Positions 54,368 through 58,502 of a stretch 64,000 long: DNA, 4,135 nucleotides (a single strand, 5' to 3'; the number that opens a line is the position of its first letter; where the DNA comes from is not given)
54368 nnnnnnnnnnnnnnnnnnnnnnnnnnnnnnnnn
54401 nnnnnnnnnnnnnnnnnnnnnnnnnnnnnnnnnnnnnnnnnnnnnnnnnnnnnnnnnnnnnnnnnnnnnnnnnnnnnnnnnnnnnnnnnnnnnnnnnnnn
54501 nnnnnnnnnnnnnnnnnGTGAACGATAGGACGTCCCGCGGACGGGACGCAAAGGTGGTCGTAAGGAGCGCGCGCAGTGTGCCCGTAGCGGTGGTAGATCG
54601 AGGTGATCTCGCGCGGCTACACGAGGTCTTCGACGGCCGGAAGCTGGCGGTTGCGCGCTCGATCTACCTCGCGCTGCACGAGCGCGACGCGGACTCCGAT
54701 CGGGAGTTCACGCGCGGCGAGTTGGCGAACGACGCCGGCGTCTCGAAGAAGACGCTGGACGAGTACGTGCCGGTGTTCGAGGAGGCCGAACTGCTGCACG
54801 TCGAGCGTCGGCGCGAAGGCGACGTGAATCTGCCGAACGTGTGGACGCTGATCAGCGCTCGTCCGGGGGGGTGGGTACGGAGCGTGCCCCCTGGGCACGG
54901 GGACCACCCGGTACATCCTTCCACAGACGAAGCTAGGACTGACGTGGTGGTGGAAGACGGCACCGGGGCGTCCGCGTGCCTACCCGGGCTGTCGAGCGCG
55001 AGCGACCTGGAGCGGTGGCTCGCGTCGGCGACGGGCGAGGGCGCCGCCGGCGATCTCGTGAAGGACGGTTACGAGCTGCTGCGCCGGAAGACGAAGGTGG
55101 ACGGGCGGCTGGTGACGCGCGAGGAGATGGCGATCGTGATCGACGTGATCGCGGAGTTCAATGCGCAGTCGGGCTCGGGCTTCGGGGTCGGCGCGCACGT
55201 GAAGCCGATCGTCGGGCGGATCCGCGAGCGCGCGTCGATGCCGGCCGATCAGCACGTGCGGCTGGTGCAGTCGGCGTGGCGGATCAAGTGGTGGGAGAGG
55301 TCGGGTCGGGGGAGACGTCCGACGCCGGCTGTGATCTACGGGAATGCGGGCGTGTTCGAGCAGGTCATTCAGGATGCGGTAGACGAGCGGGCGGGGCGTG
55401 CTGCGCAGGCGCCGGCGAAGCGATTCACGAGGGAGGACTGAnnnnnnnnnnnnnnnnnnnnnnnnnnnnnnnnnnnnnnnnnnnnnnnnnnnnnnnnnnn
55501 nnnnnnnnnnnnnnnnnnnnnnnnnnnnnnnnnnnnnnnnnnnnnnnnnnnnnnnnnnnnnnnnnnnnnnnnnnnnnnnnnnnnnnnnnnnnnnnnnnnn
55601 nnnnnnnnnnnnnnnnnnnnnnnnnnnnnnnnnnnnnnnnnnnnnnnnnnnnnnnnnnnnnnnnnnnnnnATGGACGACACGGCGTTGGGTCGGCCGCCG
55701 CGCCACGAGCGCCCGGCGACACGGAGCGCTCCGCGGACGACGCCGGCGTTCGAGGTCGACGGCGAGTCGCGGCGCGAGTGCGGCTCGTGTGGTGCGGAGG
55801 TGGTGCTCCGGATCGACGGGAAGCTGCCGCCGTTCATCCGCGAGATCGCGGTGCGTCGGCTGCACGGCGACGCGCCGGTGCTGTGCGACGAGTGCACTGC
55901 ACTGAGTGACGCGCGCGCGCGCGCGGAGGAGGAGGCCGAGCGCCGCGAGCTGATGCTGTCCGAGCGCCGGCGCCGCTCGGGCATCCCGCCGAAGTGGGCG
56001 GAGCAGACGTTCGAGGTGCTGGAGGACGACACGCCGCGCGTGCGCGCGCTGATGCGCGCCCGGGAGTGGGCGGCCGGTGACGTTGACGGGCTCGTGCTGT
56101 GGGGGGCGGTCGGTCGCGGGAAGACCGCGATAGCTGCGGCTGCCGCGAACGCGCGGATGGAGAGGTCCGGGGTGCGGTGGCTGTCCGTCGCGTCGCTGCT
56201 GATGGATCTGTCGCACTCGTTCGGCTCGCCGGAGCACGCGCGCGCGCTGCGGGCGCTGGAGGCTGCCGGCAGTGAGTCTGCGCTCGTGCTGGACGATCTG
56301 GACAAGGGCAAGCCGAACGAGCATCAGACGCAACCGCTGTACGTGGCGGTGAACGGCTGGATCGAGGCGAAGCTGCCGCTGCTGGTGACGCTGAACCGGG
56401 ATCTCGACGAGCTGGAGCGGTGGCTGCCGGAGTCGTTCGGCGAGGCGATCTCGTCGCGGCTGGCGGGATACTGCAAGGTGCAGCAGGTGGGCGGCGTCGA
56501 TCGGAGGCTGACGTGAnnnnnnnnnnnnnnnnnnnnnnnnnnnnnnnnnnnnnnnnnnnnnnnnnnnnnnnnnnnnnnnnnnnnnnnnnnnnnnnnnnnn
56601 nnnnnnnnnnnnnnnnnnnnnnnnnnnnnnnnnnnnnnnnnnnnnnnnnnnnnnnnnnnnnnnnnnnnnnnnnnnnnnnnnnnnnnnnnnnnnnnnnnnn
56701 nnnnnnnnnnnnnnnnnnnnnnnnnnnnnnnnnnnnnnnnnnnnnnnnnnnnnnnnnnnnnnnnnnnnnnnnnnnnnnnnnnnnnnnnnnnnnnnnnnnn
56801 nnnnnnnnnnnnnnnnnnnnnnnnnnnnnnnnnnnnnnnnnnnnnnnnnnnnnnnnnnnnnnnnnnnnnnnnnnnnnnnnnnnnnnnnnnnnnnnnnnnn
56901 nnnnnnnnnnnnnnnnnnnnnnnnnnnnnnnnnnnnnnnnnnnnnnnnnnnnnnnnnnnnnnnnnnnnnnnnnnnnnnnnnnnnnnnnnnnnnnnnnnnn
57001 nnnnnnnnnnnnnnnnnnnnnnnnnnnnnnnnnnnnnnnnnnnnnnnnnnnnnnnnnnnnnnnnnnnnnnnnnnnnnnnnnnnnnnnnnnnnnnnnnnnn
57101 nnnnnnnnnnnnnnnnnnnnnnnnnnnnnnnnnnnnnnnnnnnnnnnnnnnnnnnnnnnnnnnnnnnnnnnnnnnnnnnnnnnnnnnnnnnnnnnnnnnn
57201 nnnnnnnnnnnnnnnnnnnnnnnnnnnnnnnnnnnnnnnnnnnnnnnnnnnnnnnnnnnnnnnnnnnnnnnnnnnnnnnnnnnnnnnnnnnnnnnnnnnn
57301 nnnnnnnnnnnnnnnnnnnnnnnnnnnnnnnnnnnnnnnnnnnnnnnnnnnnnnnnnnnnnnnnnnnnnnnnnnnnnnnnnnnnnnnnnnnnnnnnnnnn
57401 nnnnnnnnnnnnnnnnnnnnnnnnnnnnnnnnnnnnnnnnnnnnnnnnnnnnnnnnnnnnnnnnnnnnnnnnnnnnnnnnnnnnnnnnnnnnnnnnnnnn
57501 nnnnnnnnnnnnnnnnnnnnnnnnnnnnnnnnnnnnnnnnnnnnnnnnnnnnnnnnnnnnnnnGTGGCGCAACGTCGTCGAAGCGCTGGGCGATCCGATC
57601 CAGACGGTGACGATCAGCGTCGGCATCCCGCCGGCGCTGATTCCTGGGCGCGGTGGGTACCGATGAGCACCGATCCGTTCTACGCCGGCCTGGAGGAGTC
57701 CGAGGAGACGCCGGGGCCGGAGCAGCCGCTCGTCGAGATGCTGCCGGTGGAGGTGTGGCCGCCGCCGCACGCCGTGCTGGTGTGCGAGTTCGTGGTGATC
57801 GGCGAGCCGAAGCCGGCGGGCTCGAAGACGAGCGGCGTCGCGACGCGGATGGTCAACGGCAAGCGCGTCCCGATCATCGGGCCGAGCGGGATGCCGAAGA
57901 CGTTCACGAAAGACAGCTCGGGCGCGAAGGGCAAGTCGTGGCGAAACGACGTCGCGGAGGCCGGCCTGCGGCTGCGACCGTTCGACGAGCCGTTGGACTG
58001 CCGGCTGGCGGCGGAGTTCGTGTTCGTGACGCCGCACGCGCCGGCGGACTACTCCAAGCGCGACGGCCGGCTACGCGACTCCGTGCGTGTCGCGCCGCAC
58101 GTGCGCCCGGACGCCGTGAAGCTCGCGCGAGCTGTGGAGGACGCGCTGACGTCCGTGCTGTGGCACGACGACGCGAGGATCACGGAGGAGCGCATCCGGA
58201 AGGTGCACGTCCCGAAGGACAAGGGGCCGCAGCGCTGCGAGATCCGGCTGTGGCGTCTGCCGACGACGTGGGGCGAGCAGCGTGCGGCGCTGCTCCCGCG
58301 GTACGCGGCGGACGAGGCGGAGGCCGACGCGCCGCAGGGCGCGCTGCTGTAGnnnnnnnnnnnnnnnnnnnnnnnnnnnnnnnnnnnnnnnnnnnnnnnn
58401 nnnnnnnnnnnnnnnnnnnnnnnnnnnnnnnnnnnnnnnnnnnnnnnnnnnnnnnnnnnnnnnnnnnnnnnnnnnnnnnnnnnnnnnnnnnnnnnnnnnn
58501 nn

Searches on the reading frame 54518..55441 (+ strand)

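Call 53: search_protein_families(library=phrogs, proteins=[window:54518-55441:+], max_evalue=0.001)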
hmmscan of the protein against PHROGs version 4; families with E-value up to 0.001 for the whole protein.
window:54518-55441:+ (307 aa): 1 family
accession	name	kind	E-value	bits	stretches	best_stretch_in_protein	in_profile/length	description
phrog_15967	-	unknown function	3.9e-05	24.3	1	67-122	131-187/257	-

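Call 84: search_protein_families(library=pfam, proteins=[window:54518-55441:+], max_evalue=0.01)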
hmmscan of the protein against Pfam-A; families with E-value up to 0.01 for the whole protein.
window:54518-55441:+ (307 aa): 0 families

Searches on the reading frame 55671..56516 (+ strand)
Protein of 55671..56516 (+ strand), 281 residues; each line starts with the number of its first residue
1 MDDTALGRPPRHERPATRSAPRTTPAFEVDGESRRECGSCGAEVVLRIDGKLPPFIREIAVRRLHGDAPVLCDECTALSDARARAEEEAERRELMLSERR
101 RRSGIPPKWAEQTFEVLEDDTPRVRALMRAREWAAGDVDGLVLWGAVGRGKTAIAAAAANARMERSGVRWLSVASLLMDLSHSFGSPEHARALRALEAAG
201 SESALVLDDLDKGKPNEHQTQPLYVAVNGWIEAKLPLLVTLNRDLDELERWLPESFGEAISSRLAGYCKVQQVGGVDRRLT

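Call 53: search_protein_families(library=phrogs, proteins=[window:55671-56516:+], max_evalue=0.001)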
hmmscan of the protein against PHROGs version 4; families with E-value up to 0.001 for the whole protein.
window:55671-56516:+ (281 aa): 2 families
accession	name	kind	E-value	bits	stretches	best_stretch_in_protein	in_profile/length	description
phrog_50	-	DNA, RNA and nucleotide metabolism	2e-25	90.9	1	32-280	273-511/570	DnaC-like helicase loader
phrog_3277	-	DNA, RNA and nucleotide metabolism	4.7e-13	50.3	1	137-280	9-154/168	DnaC-like helicase loader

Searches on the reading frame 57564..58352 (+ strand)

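Call 53: search_protein_families(library=phrogs, proteins=[window:57564-58352:+], max_evalue=0.001)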
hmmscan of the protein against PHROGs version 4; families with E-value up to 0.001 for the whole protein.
window:57564-58352:+ (262 aa): 3 families
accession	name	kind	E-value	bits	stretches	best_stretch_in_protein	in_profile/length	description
phrog_140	-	DNA, RNA and nucleotide metabolism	2.4e-17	64.4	1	75-235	40-171/219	RusA-like Holliday junction resolvase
phrog_3055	-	DNA, RNA and nucleotide metabolism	5.9e-08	33.4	1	112-251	97-226/233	RusA-like Holliday junction resolvase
phrog_34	-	DNA, RNA and nucleotide metabolism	6.6e-05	23.7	1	121-239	105-201/259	RusA-like Holliday junction resolvase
